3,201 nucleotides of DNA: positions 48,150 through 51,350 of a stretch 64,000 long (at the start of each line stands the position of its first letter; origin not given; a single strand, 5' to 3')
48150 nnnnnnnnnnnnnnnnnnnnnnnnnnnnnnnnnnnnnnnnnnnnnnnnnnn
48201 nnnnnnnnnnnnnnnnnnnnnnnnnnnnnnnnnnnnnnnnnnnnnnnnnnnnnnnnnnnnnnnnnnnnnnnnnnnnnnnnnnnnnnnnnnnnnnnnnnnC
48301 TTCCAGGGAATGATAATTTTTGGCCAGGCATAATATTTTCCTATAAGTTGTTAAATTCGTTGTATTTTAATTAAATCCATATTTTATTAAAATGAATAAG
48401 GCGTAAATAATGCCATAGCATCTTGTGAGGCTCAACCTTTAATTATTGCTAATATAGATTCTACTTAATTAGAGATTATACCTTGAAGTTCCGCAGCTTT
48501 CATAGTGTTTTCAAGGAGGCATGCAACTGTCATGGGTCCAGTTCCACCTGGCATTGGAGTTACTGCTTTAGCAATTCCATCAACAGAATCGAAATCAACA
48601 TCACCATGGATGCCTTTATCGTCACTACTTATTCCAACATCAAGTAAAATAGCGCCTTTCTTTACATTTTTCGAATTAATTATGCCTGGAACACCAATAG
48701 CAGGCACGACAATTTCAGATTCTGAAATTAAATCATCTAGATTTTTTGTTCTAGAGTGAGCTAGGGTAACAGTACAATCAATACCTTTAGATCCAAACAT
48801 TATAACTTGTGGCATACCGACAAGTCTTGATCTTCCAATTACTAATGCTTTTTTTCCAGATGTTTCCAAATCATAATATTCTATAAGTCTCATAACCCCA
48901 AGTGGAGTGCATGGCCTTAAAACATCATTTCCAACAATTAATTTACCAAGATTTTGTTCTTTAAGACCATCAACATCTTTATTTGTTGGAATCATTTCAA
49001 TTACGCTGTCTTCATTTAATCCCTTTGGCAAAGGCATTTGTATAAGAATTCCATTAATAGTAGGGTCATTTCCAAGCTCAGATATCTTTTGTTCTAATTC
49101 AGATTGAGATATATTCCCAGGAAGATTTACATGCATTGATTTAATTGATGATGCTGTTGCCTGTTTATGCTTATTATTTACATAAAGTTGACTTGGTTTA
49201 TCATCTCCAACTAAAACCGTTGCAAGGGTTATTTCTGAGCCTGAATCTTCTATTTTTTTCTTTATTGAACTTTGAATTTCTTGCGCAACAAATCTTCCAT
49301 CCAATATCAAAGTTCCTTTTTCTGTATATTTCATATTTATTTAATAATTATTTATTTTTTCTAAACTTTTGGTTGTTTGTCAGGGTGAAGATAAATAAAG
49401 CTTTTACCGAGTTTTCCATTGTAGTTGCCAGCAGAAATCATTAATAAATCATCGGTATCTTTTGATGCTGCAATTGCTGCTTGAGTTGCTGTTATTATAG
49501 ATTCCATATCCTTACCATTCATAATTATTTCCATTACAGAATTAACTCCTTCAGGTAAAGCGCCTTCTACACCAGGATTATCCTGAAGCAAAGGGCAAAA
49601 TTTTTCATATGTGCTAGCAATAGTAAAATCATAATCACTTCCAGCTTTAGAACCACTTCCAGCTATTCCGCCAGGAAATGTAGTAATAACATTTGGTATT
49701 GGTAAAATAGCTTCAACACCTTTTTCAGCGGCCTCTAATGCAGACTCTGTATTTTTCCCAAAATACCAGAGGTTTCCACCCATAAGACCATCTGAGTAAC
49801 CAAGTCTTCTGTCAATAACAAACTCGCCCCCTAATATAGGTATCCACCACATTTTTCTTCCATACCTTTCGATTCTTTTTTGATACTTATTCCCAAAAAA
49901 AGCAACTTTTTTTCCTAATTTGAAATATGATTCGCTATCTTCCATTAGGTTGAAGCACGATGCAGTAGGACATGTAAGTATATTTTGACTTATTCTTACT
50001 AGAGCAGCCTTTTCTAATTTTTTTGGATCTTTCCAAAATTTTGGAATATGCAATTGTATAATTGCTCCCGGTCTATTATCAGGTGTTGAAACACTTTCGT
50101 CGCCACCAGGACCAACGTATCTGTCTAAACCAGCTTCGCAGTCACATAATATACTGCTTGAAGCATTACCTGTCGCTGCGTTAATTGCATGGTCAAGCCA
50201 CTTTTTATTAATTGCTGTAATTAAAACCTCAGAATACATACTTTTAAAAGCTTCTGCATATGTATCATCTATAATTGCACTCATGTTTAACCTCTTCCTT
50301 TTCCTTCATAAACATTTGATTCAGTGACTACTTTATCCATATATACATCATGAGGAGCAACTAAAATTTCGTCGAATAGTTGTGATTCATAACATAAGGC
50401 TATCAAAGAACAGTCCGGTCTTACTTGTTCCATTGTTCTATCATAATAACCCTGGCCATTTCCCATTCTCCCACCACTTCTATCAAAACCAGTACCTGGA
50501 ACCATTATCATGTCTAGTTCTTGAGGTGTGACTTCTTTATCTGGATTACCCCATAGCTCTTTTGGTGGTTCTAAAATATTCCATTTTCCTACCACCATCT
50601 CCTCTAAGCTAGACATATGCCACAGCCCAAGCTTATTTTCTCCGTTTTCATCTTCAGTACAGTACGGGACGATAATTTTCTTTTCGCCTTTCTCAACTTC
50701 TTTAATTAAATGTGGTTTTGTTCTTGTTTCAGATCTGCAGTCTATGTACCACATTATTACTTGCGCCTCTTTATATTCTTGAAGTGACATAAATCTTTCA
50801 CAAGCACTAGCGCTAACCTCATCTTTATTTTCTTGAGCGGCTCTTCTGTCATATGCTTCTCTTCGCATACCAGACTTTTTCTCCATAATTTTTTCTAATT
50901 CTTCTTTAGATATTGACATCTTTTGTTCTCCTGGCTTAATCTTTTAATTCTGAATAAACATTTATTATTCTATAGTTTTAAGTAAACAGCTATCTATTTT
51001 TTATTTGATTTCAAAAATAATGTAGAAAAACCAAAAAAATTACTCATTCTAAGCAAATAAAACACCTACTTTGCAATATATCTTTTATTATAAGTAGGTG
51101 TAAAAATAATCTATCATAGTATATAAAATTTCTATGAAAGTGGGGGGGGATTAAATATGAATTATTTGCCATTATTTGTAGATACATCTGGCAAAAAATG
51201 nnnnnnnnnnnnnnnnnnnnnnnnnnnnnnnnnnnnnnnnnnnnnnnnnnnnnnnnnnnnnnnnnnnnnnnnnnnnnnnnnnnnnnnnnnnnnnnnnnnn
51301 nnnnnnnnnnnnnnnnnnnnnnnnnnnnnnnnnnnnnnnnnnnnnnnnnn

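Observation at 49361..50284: Orphan Ftr/FhcD-like formyltransferase embedded in a tetrahydrofolate (not H4MPT) gene context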

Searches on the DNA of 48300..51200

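Call 83: search_rna_families(source=window, start=48300, end=51200, threshold=evalue, max_evalue=1)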
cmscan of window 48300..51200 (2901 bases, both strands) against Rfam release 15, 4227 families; matches with E-value up to 1: 0.
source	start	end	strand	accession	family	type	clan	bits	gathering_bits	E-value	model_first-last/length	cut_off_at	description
